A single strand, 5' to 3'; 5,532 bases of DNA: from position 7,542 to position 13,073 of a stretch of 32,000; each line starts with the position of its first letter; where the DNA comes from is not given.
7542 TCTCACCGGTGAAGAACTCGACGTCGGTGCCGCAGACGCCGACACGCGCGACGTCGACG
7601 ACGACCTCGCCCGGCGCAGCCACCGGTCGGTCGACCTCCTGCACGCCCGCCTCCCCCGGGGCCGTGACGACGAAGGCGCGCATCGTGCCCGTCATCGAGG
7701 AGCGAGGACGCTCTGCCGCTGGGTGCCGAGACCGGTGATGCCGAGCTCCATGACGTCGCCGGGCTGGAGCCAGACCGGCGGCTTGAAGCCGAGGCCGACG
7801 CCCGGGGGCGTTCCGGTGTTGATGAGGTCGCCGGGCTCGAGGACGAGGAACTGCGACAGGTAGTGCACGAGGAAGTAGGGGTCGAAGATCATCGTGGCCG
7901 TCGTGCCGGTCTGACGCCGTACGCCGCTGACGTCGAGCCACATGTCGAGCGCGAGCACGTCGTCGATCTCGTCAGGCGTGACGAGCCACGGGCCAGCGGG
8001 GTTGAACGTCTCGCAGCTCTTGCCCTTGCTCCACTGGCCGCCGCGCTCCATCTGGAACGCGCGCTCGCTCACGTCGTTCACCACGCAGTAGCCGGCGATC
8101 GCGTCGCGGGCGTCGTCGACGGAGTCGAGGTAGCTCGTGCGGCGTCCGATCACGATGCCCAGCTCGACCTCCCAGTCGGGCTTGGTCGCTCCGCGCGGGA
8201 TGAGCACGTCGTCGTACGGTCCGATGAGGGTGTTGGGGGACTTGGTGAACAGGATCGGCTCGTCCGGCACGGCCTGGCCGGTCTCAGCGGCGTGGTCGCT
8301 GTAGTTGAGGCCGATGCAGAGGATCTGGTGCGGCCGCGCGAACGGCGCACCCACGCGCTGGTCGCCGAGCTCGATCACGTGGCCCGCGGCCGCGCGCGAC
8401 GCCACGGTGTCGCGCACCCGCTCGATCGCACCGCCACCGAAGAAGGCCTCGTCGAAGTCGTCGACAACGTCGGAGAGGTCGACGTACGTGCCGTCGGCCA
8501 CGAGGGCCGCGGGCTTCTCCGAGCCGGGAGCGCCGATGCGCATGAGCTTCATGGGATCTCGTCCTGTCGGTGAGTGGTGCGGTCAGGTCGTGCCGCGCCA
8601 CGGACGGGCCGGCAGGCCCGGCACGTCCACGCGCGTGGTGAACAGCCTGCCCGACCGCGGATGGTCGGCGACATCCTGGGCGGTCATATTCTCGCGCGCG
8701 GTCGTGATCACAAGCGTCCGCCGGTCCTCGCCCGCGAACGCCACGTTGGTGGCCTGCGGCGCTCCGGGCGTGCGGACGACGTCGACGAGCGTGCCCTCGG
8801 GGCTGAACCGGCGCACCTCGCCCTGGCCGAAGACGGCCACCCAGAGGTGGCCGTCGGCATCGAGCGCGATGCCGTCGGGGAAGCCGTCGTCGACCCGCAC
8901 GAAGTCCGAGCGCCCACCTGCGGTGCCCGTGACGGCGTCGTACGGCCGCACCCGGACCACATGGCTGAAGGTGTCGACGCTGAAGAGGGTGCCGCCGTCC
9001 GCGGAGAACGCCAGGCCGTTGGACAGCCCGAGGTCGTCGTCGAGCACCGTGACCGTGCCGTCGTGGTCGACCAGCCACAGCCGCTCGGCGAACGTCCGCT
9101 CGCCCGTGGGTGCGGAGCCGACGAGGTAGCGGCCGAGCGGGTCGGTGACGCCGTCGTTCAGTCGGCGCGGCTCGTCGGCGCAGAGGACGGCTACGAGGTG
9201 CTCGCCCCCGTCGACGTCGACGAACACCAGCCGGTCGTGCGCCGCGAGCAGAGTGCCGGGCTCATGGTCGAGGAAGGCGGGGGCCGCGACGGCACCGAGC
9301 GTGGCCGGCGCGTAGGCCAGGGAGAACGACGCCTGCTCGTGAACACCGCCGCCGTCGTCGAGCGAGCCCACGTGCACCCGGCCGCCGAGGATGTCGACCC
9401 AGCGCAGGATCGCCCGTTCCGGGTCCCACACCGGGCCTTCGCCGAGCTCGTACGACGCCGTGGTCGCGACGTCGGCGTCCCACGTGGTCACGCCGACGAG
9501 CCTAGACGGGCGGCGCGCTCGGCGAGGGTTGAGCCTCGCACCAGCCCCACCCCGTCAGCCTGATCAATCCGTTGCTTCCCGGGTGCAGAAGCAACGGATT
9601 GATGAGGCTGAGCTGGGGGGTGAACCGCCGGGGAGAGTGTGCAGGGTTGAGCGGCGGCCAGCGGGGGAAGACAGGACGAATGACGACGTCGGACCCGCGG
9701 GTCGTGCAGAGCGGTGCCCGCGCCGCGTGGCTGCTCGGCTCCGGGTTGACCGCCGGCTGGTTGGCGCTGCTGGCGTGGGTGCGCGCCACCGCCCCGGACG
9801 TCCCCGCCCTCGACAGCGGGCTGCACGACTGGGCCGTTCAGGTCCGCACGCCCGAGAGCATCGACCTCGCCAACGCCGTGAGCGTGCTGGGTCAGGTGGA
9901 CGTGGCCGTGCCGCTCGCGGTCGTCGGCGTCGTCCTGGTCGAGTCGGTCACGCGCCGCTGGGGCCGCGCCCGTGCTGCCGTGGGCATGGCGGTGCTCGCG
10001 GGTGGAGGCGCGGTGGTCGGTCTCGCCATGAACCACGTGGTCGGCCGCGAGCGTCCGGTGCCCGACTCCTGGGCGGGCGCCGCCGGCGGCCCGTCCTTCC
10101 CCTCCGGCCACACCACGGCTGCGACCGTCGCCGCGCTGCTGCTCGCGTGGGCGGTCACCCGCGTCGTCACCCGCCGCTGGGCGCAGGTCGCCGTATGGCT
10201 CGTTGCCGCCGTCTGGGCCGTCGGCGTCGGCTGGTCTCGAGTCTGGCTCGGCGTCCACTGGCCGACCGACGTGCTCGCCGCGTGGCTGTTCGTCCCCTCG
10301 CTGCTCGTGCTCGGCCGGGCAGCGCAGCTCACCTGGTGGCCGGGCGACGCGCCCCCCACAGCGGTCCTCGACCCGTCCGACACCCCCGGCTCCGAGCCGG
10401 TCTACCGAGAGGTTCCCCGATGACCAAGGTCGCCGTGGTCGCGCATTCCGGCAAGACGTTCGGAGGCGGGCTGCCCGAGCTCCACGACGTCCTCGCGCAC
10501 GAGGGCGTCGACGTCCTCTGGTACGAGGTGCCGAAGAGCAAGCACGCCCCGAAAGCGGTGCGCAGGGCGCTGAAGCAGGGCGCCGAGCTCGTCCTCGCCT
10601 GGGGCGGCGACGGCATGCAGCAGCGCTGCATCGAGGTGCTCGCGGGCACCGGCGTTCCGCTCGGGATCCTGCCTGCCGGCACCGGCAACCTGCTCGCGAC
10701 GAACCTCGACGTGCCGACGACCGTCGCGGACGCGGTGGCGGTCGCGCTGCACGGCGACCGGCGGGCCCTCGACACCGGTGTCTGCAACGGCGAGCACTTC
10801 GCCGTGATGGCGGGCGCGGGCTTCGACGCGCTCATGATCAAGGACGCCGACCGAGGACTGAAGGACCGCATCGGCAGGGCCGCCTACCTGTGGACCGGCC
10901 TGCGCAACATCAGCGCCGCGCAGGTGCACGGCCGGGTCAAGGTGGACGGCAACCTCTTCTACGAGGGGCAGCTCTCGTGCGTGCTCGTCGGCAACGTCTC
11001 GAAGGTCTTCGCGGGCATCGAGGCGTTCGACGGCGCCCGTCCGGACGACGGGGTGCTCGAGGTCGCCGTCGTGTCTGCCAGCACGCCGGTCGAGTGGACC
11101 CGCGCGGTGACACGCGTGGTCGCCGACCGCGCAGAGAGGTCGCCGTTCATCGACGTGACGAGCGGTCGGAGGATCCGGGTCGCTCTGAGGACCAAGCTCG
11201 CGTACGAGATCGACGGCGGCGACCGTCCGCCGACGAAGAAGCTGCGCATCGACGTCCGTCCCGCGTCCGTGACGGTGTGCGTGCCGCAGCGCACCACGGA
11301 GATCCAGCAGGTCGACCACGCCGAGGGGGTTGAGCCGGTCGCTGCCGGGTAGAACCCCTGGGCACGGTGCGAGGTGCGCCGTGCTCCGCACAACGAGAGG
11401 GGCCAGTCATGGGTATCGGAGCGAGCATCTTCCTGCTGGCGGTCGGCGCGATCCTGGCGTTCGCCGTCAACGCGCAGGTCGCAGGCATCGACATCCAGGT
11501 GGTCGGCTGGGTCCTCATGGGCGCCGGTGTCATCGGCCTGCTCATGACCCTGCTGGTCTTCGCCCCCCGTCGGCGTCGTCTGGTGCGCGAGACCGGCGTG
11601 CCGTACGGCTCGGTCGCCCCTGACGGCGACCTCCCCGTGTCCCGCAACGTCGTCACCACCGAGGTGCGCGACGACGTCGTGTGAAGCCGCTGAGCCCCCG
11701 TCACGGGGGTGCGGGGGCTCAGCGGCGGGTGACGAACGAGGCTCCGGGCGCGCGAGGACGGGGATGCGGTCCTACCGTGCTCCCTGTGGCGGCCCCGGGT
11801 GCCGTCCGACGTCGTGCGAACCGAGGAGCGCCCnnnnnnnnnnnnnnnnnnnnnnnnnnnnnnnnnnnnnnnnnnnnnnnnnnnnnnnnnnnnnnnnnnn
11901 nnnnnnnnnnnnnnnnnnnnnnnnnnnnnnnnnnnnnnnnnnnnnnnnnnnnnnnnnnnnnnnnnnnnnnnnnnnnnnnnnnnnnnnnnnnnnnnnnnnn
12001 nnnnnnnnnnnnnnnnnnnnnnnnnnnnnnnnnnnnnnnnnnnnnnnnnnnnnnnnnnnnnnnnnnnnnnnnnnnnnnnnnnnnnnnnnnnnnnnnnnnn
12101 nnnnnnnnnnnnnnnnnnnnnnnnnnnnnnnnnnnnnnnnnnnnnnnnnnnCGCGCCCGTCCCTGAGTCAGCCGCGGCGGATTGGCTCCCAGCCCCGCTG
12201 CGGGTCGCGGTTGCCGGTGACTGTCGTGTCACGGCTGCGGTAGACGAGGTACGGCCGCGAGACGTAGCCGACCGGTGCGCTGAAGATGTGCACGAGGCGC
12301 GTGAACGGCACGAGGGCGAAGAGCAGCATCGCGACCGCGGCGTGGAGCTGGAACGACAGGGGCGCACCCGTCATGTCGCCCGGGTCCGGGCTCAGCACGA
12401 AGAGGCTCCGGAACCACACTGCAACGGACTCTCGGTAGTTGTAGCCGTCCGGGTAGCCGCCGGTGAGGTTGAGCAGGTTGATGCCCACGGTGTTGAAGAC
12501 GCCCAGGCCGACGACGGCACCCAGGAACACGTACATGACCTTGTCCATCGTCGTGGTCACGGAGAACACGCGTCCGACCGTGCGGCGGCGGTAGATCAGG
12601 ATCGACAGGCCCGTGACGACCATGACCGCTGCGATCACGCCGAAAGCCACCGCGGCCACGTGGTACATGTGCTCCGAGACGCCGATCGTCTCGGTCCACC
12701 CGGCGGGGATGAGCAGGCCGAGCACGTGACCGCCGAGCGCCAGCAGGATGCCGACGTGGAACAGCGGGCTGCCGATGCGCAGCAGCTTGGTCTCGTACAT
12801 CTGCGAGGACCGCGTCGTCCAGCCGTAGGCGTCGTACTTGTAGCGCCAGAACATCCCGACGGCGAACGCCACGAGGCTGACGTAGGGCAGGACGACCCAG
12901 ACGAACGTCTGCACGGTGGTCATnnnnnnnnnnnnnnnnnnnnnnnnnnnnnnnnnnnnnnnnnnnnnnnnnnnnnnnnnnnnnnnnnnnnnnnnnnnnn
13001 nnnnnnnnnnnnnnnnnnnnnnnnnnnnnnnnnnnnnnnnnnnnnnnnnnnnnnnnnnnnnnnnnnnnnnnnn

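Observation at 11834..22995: Two paralogous four-cysteine, Cys/Gly-tailed DUF2249-like proteins bracket the narGHJI-narK island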

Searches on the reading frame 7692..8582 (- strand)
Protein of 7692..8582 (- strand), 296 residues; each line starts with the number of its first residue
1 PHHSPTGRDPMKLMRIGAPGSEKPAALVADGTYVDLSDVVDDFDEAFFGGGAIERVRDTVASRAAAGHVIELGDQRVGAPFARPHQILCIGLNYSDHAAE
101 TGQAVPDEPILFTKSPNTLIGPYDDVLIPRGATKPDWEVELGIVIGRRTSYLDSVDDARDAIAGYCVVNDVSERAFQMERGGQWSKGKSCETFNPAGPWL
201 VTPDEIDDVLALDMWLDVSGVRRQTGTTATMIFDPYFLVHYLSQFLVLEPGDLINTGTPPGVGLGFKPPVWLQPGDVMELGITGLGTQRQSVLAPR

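Call 11: search_protein_families(library=pfam, proteins=[window:7692-8582:-], max_evalue=0.001)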
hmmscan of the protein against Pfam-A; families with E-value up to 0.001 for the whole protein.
window:7692-8582:- (296 aa): 1 family
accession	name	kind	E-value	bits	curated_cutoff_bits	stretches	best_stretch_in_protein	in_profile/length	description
PF01557.24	FAA_hydrolase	-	3e-70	236.7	23.9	1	87-292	2-213/214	Fumarylacetoacetate (FAA) hydrolase C-terminal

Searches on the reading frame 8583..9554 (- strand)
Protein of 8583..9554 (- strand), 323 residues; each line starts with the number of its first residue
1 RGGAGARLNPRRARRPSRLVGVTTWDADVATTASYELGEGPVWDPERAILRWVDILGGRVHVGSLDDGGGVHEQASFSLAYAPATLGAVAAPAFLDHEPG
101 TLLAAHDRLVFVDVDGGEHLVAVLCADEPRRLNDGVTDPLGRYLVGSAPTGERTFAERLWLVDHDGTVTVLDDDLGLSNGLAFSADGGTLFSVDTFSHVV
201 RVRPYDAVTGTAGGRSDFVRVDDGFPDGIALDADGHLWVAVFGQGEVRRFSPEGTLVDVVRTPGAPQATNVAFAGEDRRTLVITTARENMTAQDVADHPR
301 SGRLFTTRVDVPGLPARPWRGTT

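Call 11: search_protein_families(library=pfam, proteins=[window:8583-9554:-], max_evalue=0.001)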
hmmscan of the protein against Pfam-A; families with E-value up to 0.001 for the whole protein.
window:8583-9554:- (323 aa): 1 family
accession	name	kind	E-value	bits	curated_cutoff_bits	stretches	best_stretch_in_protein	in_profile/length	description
PF08450.18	SGL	-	4.7e-57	193.8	26.3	1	37-287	1-246/246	SMP-30/Gluconolactonase/LRE-like region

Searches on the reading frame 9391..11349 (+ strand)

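Call 10: search_protein_families(library=pfam, proteins=[window:9391-11349:+], max_evalue=0.001)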
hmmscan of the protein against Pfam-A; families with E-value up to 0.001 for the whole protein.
window:9391-11349:+ (653 aa): 2 families
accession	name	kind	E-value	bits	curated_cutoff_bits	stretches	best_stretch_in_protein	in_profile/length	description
PF00781.29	DAGK_cat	-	9e-20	71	23.6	1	353-464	10-124/125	Diacylglycerol kinase catalytic domain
PF19279.4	YegS_C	-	6.1e-13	49.3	27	1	475-630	4-157/158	YegS C-terminal NAD kinase beta sandwich-like domain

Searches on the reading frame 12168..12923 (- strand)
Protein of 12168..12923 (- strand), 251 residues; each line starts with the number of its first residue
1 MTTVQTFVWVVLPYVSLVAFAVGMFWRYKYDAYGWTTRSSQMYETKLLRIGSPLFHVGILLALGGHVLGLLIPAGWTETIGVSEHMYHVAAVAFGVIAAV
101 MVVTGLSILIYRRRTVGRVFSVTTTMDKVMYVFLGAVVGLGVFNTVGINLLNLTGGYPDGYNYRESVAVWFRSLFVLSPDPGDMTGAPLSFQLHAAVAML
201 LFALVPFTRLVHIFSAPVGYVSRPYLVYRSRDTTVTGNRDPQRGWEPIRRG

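Call 10: search_protein_families(library=pfam, proteins=[window:12168-12923:-], max_evalue=0.001)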
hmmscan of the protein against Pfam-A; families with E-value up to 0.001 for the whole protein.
window:12168-12923:- (251 aa): 1 family
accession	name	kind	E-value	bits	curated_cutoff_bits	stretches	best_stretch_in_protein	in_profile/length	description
PF02665.19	Nitrate_red_gam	-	3.5e-84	282.2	22.9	1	6-231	2-217/217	Nitrate reductase gamma subunit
